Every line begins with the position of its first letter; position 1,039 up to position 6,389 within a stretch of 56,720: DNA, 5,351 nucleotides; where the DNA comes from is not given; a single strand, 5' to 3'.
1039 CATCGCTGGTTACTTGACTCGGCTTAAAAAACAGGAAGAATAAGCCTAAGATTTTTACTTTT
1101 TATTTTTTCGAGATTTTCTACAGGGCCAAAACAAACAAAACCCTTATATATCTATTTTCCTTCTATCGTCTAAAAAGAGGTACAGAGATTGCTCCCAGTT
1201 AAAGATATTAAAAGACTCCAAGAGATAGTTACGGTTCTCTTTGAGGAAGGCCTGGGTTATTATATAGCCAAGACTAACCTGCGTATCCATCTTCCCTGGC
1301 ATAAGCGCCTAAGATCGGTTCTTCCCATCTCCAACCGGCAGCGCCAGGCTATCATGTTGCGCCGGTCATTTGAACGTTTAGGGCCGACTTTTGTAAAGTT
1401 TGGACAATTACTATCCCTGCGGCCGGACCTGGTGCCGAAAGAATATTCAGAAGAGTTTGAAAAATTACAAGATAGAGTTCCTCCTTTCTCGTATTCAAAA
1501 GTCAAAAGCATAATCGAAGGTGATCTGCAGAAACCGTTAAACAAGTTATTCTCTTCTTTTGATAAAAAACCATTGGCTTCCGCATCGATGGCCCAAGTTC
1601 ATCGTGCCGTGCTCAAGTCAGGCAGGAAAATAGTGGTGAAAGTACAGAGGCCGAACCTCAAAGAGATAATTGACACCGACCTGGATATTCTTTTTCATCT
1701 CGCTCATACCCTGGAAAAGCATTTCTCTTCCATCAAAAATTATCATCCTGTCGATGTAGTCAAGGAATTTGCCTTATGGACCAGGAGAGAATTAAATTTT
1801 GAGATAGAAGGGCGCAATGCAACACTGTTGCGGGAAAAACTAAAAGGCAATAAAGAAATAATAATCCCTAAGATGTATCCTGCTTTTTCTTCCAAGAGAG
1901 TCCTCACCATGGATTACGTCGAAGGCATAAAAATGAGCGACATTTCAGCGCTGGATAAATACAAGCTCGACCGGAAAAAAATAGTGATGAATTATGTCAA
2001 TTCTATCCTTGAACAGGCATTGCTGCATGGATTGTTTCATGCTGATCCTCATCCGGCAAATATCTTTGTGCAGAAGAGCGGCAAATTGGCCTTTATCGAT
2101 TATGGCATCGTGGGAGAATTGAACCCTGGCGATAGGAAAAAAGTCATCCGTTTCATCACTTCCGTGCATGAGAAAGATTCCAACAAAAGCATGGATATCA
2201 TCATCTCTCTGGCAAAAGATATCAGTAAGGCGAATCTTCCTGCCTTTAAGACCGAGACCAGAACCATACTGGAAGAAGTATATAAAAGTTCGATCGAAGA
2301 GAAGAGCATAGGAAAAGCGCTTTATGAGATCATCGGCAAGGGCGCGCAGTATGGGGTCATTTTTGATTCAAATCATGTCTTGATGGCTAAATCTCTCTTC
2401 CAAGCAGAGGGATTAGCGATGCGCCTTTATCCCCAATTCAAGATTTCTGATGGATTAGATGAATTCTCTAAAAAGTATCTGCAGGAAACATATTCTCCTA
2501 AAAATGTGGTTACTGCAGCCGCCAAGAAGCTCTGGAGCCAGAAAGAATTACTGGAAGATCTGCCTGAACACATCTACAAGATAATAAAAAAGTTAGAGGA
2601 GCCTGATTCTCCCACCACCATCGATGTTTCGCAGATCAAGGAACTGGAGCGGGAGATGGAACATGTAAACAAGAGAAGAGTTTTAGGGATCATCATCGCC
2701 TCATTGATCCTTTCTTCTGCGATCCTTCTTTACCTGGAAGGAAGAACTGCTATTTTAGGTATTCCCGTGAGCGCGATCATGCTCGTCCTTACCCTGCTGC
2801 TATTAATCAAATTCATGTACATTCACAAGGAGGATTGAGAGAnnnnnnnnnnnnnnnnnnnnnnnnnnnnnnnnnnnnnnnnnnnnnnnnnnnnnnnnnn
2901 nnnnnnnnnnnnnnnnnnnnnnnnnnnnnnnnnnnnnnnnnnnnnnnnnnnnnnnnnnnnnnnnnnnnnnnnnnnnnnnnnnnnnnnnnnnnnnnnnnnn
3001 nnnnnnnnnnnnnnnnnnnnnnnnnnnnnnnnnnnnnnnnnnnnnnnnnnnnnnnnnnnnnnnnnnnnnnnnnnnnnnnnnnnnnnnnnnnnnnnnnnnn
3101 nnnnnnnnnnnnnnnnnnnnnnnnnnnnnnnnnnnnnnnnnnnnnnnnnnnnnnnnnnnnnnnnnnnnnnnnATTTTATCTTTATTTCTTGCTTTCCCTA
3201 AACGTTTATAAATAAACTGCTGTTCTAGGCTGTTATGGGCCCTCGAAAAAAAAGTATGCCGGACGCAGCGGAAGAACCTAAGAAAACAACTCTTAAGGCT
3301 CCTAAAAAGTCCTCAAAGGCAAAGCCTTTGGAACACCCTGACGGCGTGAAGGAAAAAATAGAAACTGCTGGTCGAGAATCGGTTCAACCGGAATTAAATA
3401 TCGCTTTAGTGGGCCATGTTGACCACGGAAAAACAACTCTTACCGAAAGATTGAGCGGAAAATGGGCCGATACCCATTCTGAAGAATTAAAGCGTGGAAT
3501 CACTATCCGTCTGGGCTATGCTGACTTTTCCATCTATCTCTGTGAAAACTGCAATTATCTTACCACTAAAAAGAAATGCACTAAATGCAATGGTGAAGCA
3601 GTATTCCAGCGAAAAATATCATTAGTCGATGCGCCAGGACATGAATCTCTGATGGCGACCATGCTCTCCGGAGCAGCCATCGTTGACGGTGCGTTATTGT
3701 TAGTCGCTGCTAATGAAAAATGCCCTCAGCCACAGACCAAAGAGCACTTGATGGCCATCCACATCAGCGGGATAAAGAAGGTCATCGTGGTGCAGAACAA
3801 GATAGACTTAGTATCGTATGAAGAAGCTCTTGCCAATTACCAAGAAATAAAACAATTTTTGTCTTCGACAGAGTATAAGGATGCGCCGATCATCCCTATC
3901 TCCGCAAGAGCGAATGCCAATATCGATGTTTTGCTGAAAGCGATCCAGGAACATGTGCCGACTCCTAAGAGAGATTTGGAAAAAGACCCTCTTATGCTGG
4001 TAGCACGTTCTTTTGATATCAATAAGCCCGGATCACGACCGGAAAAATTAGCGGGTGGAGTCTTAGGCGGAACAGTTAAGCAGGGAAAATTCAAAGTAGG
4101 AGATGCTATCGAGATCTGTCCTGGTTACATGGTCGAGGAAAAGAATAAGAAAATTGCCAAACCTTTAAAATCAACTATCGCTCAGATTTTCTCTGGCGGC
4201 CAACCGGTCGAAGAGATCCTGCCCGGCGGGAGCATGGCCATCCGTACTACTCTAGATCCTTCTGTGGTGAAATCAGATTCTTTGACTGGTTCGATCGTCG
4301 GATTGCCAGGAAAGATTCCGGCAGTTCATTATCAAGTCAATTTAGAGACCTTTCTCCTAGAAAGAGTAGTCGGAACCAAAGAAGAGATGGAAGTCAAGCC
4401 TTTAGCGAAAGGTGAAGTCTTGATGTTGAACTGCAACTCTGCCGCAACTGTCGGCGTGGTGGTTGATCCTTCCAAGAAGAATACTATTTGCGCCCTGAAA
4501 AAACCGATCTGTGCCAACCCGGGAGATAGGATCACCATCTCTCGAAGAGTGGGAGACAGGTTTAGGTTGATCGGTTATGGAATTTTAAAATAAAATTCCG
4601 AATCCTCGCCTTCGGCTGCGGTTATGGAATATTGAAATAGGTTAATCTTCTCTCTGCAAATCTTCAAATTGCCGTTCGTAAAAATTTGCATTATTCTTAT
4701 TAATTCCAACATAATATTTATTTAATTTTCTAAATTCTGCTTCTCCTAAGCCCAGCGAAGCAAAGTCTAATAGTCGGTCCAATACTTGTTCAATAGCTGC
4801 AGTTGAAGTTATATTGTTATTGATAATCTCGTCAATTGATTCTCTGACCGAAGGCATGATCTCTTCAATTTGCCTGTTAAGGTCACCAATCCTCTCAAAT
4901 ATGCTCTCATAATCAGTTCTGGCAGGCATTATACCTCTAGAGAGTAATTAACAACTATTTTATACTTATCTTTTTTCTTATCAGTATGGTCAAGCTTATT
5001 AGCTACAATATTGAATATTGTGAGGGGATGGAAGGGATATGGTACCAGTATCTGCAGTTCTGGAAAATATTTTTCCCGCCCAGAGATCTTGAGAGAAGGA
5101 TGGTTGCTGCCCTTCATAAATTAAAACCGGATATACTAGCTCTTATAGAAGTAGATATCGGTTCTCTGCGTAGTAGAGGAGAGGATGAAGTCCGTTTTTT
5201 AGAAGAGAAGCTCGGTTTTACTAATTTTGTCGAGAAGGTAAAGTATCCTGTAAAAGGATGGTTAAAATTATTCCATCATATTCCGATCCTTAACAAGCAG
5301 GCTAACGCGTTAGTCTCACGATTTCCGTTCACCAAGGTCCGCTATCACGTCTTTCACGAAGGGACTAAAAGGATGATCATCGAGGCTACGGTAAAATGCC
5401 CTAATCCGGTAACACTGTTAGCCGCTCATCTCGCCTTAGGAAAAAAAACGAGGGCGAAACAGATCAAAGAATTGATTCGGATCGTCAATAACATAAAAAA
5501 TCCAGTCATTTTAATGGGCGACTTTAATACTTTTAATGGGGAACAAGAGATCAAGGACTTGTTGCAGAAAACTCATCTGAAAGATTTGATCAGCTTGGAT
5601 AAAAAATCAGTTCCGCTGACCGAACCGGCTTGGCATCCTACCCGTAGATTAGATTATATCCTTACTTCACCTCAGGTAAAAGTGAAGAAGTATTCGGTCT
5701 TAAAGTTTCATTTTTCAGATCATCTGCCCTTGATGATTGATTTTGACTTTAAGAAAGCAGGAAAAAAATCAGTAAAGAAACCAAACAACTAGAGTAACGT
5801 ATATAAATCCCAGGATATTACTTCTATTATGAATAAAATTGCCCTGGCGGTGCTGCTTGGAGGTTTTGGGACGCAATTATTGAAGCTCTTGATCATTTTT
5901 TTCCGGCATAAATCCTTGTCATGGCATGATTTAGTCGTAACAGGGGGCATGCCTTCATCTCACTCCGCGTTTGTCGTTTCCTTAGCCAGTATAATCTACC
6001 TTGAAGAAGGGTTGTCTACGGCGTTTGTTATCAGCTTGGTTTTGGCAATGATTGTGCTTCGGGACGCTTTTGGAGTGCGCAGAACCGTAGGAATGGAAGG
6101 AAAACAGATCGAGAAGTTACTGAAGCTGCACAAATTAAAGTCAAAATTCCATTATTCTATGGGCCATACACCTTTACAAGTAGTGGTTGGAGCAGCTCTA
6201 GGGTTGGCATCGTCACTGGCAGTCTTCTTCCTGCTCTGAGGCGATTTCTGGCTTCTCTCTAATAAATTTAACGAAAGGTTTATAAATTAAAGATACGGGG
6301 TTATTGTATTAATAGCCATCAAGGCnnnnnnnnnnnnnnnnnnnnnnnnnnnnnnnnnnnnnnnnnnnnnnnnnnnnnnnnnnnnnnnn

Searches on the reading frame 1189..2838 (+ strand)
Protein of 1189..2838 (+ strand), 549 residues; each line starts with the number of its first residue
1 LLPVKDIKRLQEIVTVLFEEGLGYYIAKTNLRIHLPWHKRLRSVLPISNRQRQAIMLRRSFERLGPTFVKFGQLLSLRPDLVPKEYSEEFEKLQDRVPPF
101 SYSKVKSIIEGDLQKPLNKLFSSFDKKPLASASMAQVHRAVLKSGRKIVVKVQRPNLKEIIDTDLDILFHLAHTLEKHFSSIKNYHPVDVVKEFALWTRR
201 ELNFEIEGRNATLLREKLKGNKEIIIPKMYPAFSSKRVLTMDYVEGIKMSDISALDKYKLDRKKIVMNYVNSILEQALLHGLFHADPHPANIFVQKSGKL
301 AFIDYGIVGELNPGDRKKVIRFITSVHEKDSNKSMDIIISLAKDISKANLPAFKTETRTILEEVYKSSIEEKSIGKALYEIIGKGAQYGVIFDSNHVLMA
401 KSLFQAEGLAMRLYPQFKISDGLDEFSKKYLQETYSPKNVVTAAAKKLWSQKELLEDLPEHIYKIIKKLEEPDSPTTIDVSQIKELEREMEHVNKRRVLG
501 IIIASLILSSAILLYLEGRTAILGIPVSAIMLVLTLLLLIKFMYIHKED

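Call 57: search_protein_families(library=pfam, proteins=[window:1189-2838:+], max_evalue=0.00001)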
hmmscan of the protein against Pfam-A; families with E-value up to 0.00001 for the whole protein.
window:1189-2838:+ (549 aa): 1 family
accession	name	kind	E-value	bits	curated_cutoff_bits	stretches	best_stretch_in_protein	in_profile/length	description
PF03109.22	ABC1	-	2e-77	260.1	22.9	1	92-334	1-240/244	ABC1 atypical kinase-like domain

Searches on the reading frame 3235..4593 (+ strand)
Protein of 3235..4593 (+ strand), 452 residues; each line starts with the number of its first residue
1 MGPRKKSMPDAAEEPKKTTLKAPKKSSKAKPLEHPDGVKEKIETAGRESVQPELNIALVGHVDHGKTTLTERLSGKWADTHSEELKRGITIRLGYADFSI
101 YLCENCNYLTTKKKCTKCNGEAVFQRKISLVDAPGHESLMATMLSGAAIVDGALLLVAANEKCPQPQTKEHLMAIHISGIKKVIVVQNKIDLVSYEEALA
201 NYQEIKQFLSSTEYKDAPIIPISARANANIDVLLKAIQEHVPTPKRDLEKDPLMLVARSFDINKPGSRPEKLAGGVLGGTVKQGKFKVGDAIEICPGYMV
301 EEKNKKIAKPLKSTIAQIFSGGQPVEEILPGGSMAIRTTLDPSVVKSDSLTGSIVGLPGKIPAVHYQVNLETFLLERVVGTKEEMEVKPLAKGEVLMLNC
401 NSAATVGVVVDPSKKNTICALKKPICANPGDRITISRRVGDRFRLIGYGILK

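Call 57: search_protein_families(library=pfam, proteins=[window:3235-4593:+], max_evalue=0.00001)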
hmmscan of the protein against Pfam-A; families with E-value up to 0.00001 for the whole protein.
window:3235-4593:+ (452 aa): 3 families
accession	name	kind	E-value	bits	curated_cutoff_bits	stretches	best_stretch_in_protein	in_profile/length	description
PF00009.33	GTP_EFTU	-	5.4e-36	124.4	26.5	1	54-242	4-187/188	Elongation factor Tu GTP binding domain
PF09173.17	eIF2_C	-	4.6e-28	97.7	22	1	367-450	2-85/86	Initiation factor eIF2 gamma, C terminal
PF03193.22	RsgA_GTPase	-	2.2e-07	31.3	30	1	147-241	20-108/174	RsgA GTPase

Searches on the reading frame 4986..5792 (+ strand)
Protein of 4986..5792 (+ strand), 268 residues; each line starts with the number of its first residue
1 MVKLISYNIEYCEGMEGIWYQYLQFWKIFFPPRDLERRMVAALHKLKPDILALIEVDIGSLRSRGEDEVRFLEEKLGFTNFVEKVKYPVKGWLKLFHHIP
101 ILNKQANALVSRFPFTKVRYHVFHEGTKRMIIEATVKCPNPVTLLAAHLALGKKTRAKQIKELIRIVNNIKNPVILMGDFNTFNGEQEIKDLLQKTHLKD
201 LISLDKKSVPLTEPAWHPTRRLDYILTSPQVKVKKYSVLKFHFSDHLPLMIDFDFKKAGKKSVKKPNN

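Call 57: search_protein_families(library=pfam, proteins=[window:4986-5792:+], max_evalue=0.00001)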
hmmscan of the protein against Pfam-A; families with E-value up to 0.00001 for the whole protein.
window:4986-5792:+ (268 aa): 3 families
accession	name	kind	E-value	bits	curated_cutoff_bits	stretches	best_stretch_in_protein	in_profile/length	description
PF03372.29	Exo_endo_phos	-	2.9e-18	66.9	24.5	1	7-246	3-225/225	Endonuclease/Exonuclease/phosphatase family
PF23226.1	Exo_endo_phos_PGAP2IP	-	1.9e-07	31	27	1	34-206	21-184/239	PGAP2IP, C-terminal nuclease-like domain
PF14529.12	Exo_endo_phos_2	-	9.2e-06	26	27.4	0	157-249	15-116/117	Endonuclease-reverse transcriptase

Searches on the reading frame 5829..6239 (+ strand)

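Call 57: search_protein_families(library=pfam, proteins=[window:5829-6239:+], max_evalue=0.00001)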
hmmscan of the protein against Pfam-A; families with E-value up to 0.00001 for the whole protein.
window:5829-6239:+ (136 aa): 1 family
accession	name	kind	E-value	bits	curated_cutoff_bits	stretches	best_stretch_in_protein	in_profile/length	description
PF02681.20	DUF212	-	8.7e-35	120.1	26.5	1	2-127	3-125/126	Divergent PAP2 family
